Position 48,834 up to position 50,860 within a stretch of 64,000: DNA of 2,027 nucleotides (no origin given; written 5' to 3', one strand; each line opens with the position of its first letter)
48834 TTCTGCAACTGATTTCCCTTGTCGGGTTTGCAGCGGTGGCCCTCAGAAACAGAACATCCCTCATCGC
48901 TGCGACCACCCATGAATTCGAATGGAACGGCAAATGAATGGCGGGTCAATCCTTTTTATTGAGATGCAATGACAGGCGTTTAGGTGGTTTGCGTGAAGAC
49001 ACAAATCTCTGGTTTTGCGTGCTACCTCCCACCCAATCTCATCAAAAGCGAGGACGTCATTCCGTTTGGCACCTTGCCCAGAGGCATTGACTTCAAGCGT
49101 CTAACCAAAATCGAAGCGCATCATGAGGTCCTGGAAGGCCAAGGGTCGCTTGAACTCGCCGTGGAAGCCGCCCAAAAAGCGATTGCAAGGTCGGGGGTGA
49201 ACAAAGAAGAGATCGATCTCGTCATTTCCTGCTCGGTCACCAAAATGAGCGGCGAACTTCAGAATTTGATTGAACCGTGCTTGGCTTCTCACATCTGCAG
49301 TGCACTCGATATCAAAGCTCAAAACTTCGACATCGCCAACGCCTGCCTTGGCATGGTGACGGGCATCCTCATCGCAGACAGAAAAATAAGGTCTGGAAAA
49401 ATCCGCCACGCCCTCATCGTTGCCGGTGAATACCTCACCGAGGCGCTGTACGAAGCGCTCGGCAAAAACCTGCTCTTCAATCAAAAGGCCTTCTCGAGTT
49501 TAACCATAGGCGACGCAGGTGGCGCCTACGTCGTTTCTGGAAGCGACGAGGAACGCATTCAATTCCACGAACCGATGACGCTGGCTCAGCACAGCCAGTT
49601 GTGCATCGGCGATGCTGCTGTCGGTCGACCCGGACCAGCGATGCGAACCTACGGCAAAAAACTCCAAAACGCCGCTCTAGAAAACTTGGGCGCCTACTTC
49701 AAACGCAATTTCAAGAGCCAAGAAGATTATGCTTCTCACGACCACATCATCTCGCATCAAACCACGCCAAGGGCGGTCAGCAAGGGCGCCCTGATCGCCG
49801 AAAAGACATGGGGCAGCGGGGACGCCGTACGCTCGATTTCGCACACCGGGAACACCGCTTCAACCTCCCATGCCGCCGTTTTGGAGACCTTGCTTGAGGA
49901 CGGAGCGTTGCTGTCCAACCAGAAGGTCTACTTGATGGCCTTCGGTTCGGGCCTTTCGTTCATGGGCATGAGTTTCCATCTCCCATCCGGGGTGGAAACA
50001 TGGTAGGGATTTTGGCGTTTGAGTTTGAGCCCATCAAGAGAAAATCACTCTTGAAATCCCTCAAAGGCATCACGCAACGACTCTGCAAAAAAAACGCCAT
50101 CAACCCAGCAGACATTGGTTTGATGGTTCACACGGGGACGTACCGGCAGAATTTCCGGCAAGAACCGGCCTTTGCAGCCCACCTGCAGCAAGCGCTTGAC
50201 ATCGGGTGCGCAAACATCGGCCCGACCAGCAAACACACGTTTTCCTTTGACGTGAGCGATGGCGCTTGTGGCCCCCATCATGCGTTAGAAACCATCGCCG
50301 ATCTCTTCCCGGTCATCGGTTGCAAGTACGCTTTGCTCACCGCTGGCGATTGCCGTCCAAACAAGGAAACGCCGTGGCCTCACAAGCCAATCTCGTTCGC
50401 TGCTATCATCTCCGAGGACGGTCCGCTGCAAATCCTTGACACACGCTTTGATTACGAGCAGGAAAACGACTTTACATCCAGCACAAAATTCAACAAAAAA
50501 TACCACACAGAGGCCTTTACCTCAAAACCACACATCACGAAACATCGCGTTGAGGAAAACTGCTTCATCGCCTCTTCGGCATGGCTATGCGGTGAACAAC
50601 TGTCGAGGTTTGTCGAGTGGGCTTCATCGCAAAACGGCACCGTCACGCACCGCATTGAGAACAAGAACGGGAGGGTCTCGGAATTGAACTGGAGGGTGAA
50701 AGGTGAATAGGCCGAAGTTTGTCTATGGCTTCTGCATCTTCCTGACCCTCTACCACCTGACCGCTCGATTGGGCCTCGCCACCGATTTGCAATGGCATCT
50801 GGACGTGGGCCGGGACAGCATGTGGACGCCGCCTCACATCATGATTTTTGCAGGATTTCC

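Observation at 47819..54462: Six-gene overlap-coupled operon (ATP-grasp, KAS III, half-KAS, membrane protein, SDR, PaaK/F390-like adenylating enzyme): an uncharacterised acyl/lipid or small-molecule pathway in an archaeon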

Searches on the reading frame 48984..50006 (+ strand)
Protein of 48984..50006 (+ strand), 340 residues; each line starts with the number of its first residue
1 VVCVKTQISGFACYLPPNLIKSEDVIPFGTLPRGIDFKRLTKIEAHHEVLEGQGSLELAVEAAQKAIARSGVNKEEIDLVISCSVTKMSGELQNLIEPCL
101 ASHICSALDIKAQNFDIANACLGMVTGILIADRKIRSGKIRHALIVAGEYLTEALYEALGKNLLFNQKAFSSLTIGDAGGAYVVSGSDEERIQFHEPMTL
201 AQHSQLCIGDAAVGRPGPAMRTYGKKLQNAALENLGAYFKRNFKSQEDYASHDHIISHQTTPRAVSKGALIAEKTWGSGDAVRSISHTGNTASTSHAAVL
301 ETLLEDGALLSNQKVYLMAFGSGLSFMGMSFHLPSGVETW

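Call 4: search_protein_families(library=pfam, proteins=[window:48984-50006:+], max_evalue=0.01)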
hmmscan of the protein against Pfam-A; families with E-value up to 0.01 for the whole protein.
window:48984-50006:+ (340 aa): 3 families
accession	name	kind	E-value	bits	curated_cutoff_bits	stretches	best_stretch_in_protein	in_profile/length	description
PF08545.16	ACP_syn_III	-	5e-11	42.8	24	1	115-192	1-69/80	3-Oxoacyl-[acyl-carrier-protein (ACP)] synthase III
PF08541.16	ACP_syn_III_C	-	2.8e-09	37.4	26.6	1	253-330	12-87/90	3-Oxoacyl-[acyl-carrier-protein (ACP)] synthase III C terminal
PF00108.29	Thiolase_N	-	6.8e-07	29.4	26.4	1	41-157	9-121/260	Thiolase, N-terminal domain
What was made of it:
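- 48984..50006 (+): Divergent KAS III-type condensing enzyme with an intact Cys-His-Asn triad. PF08545 and PF08541 score above cut-off (call 4).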

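Call 7: search_protein_families(library=ncbifam, proteins=[window:48984-50006:+], max_evalue=0.01)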
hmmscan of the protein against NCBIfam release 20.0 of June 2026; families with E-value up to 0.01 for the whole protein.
window:48984-50006:+ (340 aa): 16 families
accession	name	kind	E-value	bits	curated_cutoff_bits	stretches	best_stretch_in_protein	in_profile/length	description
NF006720.0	PRK09258.1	equivalog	1.2e-35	123.5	285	1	40-329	46-334/338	3-oxoacyl-ACP synthase III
NF006829.0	PRK09352.1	subfamily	1.3e-32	113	249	1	5-331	4-319/322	beta-ketoacyl-ACP synthase 3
TIGR00747.1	fabH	subfamily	5.7e-26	91.3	292.1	1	5-328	2-317/322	beta-ketoacyl-ACP synthase III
NF005541.0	PRK07204.1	equivalog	2.1e-15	57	402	1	6-329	5-325/329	beta-ketoacyl-ACP synthase III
NF005308.0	PRK06840.1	equivalog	6.2e-12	45.2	315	1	6-166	5-162/339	3-oxoacyl-ACP synthase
NF005703.0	PRK07515.1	equivalog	1.5e-11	43.9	304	1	56-155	97-190/373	beta-ketoacyl-ACP synthase III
NF004623.0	PRK05963.1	equivalog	2.5e-11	43.5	437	1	3-195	3-179/328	beta-ketoacyl-ACP synthase III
NF003274.0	PRK04262.1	equivalog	2.2e-07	30.2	244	1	7-327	4-302/347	hydroxymethylglutaryl-CoA synthase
NF005704.0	PRK07516.1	subfamily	1.1e-06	27.9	412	1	56-164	23-128/389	thiolase domain-containing protein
TIGR01930.1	AcCoA-C-Actrans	subfamily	1.7e-06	27.3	240.55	1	47-150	13-112/385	acetyl-CoA C-acyltransferase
NF009519.0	PRK12880.1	equivalog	4.5e-05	22.9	436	1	6-155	8-155/353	beta-ketoacyl-ACP synthase III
NF006740.0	PRK09268.1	equivalog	0.00011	21.4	539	1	56-144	36-120/431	acetyl-CoA C-acetyltransferase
NF040746.1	reduct_C_beta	equivalog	0.00057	18.5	450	1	58-149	194-285/477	glycine/sarcosine/betaine reductase complex component C subunit beta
NF004811.0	PRK06158.1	subfamily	0.00079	18.5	421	1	51-148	24-112/384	acetyl-CoA acetyltransferase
NF004720.0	PRK06064.1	subfamily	0.0055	15.5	420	1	57-155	24-119/389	thiolase domain-containing protein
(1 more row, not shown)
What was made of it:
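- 48984..50006 (+): The best NCBIfam hits are all below cut-off: PRK09258 123 bits (285), PRK09352 113 (249), fabH 91 (292), PRK07204 57 (402) (call 7).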

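Call 25: search_solved_structures(query=window:48984-50006:+, max_evalue=0.001, show_alignments=2)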
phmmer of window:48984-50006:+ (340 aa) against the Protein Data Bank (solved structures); distinct sequences matched with E-value up to 0.001: 55.
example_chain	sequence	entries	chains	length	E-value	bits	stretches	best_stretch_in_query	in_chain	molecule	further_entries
4ylt_A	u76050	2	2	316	6.3e-17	65.1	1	57-326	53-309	3-oxoacyl-[acyl-carrier-protein] synthase 3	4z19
1ebl_A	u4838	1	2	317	2.9e-16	62.9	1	6-326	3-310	BETA-KETOACYL-ACP SYNTHASE III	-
6x7r_A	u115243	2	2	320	6.1e-16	61.9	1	6-326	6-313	3-oxoacyl-[acyl-carrier-protein] synthase 3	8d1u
1hn9_A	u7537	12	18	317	6.7e-16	61.7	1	6-326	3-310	BETA-KETOACYL-ACYL CARRIER PROTEIN SYNTHASE III | 3-oxoacyl-[acyl-carrier-protein] synthase III | 3-oxoacyl-[acyl-carrier-protein] synthase 3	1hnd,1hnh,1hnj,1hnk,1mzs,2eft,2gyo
9ka2_A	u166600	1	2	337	7.2e-16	61.6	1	6-326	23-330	Beta-ketoacyl-[acyl-carrier-protein] synthase III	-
3il9_A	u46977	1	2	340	7.5e-16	61.6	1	6-326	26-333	3-oxoacyl-[acyl-carrier-protein] synthase 3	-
4nhd_A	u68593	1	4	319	2.9e-15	59.7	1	42-326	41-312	3-oxoacyl-[acyl-carrier-protein] synthase 3 protein 1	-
4wzu_A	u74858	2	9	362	3.3e-15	59.4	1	6-187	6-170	3-oxoacyl-[acyl-carrier-protein] synthase 3 protein 2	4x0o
1mzj_A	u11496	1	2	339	5e-15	58.9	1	55-335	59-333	Beta-ketoacylsynthase III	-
4ewp_A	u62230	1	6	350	5e-15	58.9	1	7-333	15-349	3-oxoacyl-[acyl-carrier-protein] synthase 3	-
9ka5_A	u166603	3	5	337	3.3e-14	56.2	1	6-326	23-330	Beta-ketoacyl-[acyl-carrier-protein] synthase III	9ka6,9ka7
4x9k_A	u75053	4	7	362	5.9e-14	55.3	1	6-187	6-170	3-oxoacyl-[acyl-carrier-protein] synthase 3 protein 2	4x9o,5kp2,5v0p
4ryb_A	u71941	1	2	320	1.2e-13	54.3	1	7-326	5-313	3-oxoacyl-[acyl-carrier-protein] synthase 3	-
3il3_A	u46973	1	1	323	1.5e-13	54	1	52-326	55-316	3-oxoacyl-[acyl-carrier-protein] synthase 3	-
2ebd_A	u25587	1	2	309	2.5e-12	50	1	6-326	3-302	3-oxoacyl-[acyl-carrier-protein] synthase 3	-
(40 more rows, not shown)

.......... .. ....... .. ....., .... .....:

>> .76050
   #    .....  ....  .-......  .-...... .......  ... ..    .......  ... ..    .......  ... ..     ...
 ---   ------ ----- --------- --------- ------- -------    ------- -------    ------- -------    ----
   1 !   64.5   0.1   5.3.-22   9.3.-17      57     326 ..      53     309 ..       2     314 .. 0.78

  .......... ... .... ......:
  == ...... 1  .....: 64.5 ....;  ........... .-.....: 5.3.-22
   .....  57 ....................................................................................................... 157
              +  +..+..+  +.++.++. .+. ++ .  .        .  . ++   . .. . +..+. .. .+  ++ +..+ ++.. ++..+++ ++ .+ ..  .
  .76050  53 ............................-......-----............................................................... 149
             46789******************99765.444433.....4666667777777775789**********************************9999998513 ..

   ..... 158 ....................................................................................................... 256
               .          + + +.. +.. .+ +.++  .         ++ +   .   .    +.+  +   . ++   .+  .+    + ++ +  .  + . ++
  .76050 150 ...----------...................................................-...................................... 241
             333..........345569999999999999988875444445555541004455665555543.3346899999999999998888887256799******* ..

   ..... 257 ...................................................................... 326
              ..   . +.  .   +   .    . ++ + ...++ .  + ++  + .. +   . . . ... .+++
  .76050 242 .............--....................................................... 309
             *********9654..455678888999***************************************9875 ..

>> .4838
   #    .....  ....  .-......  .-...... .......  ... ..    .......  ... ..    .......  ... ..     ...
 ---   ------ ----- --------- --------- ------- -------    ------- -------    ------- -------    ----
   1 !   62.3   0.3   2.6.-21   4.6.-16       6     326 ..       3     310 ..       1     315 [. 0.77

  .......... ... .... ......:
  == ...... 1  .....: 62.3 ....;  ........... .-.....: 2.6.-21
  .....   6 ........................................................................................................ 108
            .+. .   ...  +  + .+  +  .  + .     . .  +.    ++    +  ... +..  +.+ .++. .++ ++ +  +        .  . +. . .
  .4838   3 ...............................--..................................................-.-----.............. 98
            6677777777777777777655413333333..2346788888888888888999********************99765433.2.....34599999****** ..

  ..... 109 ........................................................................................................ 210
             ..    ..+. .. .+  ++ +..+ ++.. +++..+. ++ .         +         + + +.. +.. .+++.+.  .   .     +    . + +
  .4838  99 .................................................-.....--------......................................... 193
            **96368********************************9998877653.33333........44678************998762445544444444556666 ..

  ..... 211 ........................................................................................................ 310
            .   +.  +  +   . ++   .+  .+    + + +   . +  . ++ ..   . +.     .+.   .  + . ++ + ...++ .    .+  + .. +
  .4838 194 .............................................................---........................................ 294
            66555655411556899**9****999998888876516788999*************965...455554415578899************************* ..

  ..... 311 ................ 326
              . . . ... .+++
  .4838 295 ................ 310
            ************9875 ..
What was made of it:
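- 48984..50006 (+): It aligns with FabH structures at E 6e-17 (call 25).
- Closest known: OleABCD olefin / beta-lactone pathway. Different: The KAS III resembles FabH more than OleA in the PDB search (call 25).
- Closest known: FabH of type II fatty-acid synthesis. Same: Full-length alignment to E. coli and Y. pestis FabH gives E ~1e-16 (call 25).
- FabH matches are full length (65 bits) (call 25). The KAS III triad is intact, and the best solved matches are FabH enzymes (call 25).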

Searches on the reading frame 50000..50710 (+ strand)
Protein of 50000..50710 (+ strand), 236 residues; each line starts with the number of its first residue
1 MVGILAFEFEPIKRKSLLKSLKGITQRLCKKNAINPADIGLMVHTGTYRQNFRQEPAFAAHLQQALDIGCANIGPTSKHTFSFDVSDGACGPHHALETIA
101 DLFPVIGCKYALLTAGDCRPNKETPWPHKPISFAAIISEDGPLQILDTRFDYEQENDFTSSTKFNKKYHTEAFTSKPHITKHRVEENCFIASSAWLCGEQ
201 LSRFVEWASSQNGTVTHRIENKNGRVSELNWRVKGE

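Call 4: search_protein_families(library=pfam, proteins=[window:50000-50710:+], max_evalue=0.01)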
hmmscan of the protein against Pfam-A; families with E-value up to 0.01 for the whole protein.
window:50000-50710:+ (236 aa): 0 families

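Call 7: search_protein_families(library=ncbifam, proteins=[window:50000-50710:+], max_evalue=0.01)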
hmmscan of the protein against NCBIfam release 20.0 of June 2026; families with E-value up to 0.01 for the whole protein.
window:50000-50710:+ (236 aa): 1 family
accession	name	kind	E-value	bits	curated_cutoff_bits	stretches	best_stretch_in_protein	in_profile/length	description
NF006720.0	PRK09258.1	equivalog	0.00067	19.1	285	1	27-113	71-147/338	3-oxoacyl-ACP synthase III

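Call 26: search_solved_structures(query=window:50000-50710:+, max_evalue=1, show_alignments=2)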
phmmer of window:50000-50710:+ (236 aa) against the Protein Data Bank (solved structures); distinct sequences matched with E-value up to 1: 0.
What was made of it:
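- Tried and rejected: It has no PDB sequence match (call 26).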

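Call 38: find_homologous_proteins(query=window:50000-50710:+, max_evalue=0.001)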
Query window:50000-50710:+ (236 aa): 35 proteins with E <= 0.001 among 213 candidates.
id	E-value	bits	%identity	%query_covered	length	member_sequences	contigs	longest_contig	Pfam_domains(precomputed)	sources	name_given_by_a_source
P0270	6.3e-157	538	98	100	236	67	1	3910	-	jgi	-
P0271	2.8e-118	412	100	75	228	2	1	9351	-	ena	-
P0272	1.9e-116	406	74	100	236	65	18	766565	-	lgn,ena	-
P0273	1.2e-114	400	72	100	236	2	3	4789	-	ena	-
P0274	1.0e-113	397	71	100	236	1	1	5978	-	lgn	-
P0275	4.2e-113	395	72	100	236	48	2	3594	-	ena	-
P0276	2.3e-112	393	70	100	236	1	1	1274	-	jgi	jgi:hypothetical protein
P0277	5.0e-112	391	71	100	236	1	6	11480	-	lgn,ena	-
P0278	9.6e-112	391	71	100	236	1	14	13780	-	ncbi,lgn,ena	-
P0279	1.3e-111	390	71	100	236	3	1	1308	-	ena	-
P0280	1.3e-111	390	70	100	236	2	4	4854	-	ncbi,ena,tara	tara:strand:+ start:339 stop:1049 length:711 start_codon:yes stop_codon:yes gene_type:complete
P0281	1.8e-111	390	70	100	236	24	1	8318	-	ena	-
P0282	1.8e-111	390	71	100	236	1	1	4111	-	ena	-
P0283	1.8e-111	390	70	100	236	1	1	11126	-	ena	-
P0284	1.8e-111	390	70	100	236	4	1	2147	-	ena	-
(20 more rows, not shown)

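Call 53: predict_structure(alignment_id=A3)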
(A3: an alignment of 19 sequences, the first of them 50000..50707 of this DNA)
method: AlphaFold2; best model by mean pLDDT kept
length: 236 residues; sequences in the alignment: 19
mean_pLDDT: 50.0   pTM: 0.48
mean pLDDT of the five models: 50.0, 47.5, 45.1, 44.1, 41.6
residues with pLDDT >= 90: 0; 70-90: 31; 50-70: 79; < 50: 126
segments of 3 or more residues with pLDDT < 50: 49-78, 84-90, 118-127, 152-185, 187-209, 219-222, 229-236
pLDDT, mean of each block of 10 residues (from residue 1): 61 65 78 79 58 36 34 42 45 58 69 62 46 68 48 35 23 26 39 36 45 52 50 41
secondary structure, 60 per line:
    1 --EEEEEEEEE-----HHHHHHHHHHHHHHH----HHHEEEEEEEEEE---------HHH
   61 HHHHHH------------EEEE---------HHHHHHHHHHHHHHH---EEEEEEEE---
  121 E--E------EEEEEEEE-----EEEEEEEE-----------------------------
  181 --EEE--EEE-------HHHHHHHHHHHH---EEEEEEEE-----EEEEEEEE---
elements in order: E3-11 H17-31 E39-48 H58-66 E79-82 H92-106 E110-117 E131-138 E144-151 E183-185 E188-190 H198-209 E213-220 E226-233
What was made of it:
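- The half-KAS model is poor (pLDDT 50, call 53).
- Tried and rejected: The permitted shallow alignment gave only pLDDT 50 (call 53), so the fold assignment rests mainly on hhalign.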

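Call 62: fold_search(model_id=the predicted structure, library=pdb)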
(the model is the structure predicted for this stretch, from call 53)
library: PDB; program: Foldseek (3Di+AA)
matches with E <= 10: 877; with E <= 0.001: 121
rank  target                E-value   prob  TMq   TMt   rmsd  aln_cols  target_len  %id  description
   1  1mzj_A                4.6e-06  1.00  0.34  0.25  11.1       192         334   16  Crystal Structure of the Priming beta-Ketosynthase from the R1128 Polyketide Biosynthetic Pathway (released 2002-12-11)
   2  2qnx_B                1.0e-05  1.00  0.41  0.30   8.8       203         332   17  Crystal structure of the complex between the mycobacterium beta-ketoacyl-acyl carrier protein synthase III (FABH) and  (released 2008-05-06)
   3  5yo9_B                1.5e-05  1.00  0.37  0.25  10.4       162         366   17  Crystal structure of KAS III from Acinetobacter baumannii (released 2018-12-05)
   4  2aj9_A                1.6e-05  1.00  0.40  0.30   7.9       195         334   17  X-ray crystal structure of W42A,R161A double mutant of Mycobacterium tuberculosis beta-ketoacyl-ACP synthase III (released 2005-08-30)
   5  5yzu_A                1.9e-05  1.00  0.37  0.25  10.8       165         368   18  Crystal structure of KAS III from Acinetobacter baumannii (released 2018-12-19)
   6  6x7r                  2.3e-05  1.00  0.39  0.30   8.3       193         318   16  E. coli beta-ketoacyl-[acyl carrier protein] synthase III (FabH) in complex with oxa(dethia)-coenzyme A (released 2021-06-02)
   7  5yzu_B                2.3e-05  1.00  0.37  0.25  10.4       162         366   18  Crystal structure of KAS III from Acinetobacter baumannii (released 2018-12-19)
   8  2ebd_A                2.6e-05  1.00  0.37  0.29   8.2       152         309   16  Crystal structure of 3-oxoacyl-[acyl-carrier-protein] synthase III from Aquifex aeolicus VF5 (released 2007-08-14)
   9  7cqt_A                3.2e-05  1.00  0.39  0.22   8.2       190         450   16  Crystal structure of Brassica juncea HMG-CoA synthase 1 mutant - S359A in complex with acetyl-CoA (released 2021-07-14)
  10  5yoa_B                3.8e-05  1.00  0.37  0.25  10.4       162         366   17  Crystal structure of KAS III from Acinetobacter baumannii (released 2018-12-05)
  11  7vyu_A                4.9e-05  1.00  0.27  0.20  12.0       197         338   18  Crystal structure of NatS (released 2022-08-24)
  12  3il3                  5.3e-05  1.00  0.39  0.30   8.3       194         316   15  Structure of Haemophilus influenzae FabH (released 2009-08-25)
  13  9ka6_A                5.3e-05  1.00  0.39  0.30   8.3       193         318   15  Crystal structure of beta-ketoacyl-ACP synthase FabH C112Q in complex with acyl-ACP from E. coli (released 2025-09-10)
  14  3il6                  5.3e-05  1.00  0.36  0.28  14.8       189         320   16  Structure of E. faecalis FabH in complex with 2-({4-[(3R,5S)-3,5-dimethylpiperidin-1-yl]-3-phenoxybenzoyl}amino)benzoic  (released 2009-08-25)
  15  2qny_B                5.6e-05  1.00  0.40  0.30   7.8       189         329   18  Crystal structure of the complex between the A246F mutant of mycobacterium beta-ketoacyl-acyl carrier protein synthase (released 2008-05-06)
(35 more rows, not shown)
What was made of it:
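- Closest known: PqsABCDE alkyl-quinolone pathway. Same: PqsB and PqsC appear among the sequence and fold matches (calls 25, 62).
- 50000..50710 (+): Truncated thiolase-fold protein ('half-KAS'), probably a non-catalytic or acyl-holding partner of KAS III. All top Foldseek hits are thiolase-fold enzymes, including PqsB chains (calls 53, 62).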
